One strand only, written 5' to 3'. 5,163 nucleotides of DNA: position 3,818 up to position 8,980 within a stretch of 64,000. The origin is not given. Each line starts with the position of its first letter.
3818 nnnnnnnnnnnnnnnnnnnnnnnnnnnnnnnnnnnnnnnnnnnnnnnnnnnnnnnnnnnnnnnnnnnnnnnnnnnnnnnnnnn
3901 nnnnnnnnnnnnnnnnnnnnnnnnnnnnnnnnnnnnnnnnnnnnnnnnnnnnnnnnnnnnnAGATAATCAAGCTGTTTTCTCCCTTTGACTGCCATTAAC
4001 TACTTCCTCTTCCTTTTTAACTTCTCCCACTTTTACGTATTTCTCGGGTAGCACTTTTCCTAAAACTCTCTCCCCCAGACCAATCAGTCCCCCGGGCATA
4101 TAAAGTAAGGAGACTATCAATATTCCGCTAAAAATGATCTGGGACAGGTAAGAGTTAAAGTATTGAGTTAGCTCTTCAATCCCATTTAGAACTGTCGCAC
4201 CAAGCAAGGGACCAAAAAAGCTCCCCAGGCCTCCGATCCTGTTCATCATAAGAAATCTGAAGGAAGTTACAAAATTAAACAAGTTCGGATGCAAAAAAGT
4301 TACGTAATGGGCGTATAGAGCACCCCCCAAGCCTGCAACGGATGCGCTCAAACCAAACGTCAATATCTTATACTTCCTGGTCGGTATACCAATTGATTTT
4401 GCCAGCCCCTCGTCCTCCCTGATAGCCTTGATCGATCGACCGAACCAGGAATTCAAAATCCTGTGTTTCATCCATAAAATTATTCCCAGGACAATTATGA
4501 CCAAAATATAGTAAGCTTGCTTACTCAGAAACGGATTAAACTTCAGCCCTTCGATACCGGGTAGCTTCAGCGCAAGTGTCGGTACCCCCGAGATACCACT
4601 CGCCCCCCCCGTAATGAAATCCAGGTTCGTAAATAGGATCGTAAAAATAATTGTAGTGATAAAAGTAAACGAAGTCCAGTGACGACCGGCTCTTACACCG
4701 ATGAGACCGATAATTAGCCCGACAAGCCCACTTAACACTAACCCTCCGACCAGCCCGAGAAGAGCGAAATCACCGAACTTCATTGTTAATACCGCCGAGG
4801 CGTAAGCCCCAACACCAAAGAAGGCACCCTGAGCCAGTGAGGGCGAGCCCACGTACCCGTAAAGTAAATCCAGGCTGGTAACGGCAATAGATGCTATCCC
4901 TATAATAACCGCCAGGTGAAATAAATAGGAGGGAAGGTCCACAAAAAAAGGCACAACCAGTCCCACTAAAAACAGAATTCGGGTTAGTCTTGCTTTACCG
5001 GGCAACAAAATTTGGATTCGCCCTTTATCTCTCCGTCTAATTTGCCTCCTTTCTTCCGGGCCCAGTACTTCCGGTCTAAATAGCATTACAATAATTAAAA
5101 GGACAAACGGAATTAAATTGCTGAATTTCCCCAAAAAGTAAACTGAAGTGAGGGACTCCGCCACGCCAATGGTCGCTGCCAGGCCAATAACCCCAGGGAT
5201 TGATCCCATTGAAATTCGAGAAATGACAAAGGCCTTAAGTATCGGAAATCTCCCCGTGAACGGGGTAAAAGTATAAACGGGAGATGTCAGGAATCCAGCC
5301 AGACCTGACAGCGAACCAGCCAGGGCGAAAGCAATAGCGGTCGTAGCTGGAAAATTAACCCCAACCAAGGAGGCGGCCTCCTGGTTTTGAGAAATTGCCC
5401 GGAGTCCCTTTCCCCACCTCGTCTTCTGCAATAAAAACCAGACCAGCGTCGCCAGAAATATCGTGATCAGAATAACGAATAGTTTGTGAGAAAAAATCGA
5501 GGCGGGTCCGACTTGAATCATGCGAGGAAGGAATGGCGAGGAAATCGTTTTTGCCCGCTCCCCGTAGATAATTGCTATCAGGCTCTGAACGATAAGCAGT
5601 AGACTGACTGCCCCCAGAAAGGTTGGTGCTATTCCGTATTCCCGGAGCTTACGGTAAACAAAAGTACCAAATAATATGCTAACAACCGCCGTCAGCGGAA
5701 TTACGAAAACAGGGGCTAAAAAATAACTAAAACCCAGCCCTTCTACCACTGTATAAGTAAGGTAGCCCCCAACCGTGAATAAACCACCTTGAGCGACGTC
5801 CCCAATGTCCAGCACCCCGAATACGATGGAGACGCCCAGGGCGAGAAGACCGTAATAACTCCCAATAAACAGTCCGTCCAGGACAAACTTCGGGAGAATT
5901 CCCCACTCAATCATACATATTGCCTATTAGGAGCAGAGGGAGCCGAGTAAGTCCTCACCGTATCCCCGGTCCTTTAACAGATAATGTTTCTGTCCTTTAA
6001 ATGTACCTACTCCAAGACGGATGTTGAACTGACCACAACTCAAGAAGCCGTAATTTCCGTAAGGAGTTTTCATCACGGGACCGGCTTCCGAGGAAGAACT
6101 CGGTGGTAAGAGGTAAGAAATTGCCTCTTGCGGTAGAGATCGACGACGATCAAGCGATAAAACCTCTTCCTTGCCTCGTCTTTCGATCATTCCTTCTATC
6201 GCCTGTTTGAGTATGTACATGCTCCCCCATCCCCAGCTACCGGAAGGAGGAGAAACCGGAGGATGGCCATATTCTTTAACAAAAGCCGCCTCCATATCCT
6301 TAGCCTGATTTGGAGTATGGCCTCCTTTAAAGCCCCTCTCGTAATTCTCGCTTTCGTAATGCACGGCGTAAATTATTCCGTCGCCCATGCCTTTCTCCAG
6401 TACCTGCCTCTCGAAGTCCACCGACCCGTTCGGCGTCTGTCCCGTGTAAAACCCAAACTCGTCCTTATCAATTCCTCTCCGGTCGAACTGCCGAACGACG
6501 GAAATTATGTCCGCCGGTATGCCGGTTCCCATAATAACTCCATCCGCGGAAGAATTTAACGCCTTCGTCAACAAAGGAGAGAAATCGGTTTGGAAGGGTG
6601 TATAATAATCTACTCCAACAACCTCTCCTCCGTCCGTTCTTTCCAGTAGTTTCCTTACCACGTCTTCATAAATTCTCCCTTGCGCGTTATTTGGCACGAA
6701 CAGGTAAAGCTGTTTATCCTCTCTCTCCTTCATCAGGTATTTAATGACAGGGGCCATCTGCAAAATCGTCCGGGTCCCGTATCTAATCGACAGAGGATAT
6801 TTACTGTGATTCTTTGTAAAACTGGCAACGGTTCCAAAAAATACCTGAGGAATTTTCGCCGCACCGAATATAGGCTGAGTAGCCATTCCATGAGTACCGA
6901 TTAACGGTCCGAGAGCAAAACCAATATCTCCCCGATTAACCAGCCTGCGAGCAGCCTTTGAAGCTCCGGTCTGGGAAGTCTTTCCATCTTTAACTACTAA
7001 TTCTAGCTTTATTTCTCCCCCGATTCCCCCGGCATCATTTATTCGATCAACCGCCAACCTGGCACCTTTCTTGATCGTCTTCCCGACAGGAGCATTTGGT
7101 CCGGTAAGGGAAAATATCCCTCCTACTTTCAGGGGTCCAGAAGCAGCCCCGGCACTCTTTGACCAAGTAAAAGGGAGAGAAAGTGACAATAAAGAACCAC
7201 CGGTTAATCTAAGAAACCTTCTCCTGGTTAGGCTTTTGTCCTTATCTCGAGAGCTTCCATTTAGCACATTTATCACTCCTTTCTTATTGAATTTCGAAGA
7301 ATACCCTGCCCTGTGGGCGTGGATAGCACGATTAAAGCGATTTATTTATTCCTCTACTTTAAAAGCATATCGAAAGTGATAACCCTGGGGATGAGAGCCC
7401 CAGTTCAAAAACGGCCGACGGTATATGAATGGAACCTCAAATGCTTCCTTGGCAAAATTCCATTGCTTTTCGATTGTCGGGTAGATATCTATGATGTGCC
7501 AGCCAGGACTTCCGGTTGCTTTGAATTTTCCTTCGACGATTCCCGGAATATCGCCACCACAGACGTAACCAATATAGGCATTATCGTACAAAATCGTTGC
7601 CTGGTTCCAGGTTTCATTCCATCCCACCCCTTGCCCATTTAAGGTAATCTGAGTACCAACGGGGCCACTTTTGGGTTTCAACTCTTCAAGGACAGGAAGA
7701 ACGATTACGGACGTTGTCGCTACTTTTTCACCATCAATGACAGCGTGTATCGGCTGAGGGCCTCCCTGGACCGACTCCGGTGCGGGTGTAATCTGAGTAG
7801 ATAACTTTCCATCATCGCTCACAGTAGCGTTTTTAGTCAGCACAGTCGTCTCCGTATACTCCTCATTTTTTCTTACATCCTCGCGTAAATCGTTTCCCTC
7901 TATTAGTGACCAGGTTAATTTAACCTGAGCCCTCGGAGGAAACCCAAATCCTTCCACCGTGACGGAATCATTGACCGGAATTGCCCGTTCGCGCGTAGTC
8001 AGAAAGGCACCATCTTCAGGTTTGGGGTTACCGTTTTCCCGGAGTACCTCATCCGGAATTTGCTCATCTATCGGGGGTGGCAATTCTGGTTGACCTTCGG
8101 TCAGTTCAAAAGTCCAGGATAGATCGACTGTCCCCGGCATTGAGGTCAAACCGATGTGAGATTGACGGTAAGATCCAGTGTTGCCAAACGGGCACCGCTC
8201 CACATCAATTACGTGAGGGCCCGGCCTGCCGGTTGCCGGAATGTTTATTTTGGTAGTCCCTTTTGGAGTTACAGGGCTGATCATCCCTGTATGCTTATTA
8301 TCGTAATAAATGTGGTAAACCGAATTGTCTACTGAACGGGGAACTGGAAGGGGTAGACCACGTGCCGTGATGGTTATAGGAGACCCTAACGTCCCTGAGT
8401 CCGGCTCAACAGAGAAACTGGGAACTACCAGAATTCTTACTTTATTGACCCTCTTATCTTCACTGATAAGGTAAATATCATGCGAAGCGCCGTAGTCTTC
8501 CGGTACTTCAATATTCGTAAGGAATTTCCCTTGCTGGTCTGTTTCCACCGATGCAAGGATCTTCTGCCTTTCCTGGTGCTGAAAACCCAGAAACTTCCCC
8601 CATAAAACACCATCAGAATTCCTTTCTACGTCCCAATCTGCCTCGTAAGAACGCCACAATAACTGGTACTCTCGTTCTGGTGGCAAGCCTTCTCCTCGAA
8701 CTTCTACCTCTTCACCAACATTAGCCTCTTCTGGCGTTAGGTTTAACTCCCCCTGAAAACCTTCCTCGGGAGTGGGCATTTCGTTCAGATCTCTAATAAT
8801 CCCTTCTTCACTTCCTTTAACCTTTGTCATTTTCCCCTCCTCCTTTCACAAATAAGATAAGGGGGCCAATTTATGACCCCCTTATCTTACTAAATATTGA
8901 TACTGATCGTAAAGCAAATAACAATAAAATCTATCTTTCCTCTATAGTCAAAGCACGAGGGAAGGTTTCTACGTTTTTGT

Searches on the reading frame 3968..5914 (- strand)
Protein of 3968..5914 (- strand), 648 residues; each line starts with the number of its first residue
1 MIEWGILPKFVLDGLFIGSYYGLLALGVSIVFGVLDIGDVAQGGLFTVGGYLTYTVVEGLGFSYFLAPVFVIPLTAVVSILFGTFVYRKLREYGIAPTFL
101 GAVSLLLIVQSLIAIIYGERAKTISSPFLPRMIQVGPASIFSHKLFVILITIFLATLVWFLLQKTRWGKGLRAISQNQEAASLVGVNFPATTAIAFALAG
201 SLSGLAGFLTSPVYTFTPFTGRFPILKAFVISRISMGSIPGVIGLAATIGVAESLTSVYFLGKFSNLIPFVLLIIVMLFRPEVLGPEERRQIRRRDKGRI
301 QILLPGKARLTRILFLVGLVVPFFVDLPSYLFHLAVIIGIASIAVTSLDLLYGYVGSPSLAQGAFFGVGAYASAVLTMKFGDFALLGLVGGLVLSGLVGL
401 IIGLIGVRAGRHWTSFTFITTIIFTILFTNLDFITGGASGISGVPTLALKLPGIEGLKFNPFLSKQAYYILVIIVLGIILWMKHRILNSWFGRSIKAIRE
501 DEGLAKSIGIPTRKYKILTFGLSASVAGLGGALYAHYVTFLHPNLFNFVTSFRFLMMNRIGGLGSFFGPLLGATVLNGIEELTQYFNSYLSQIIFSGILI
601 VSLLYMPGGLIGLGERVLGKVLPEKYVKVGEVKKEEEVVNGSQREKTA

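Call 9: search_protein_families(library=pfam, proteins=[window:3968-5914:-], max_evalue=0.00001)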
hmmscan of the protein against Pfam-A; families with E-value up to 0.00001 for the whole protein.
window:3968-5914:- (648 aa): 1 family
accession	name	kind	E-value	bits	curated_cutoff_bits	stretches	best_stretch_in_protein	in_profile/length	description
PF02653.21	BPD_transp_2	-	1.6e-68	231.2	26.8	2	331-603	2-269/269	Branched-chain amino acid transport system / permease component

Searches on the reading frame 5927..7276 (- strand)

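Call 9: search_protein_families(library=pfam, proteins=[window:5927-7276:-], max_evalue=0.00001)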
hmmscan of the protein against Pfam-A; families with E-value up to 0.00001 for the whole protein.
window:5927-7276:- (449 aa): 3 families
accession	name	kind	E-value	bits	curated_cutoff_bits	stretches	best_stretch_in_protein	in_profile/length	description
PF13458.12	Peripla_BP_6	-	8.5e-44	151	31.7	1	48-362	1-295/343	Periplasmic binding protein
PF13433.12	Peripla_BP_5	-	5.6e-17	62.3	27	1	49-275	1-219/363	Periplasmic binding protein domain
PF01094.35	ANF_receptor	-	4.7e-12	46.1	25.4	1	71-365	5-295/353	Receptor family ligand binding region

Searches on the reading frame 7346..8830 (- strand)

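Call 9: search_protein_families(library=pfam, proteins=[window:7346-8830:-], max_evalue=0.00001)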
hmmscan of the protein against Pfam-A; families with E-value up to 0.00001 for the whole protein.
window:7346-8830:- (494 aa): 1 family
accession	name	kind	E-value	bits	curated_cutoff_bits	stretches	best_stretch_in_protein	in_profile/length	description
PF01833.30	TIG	-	5.3e-06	26.8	20.9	0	379-417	1-39/84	IPT/TIG domain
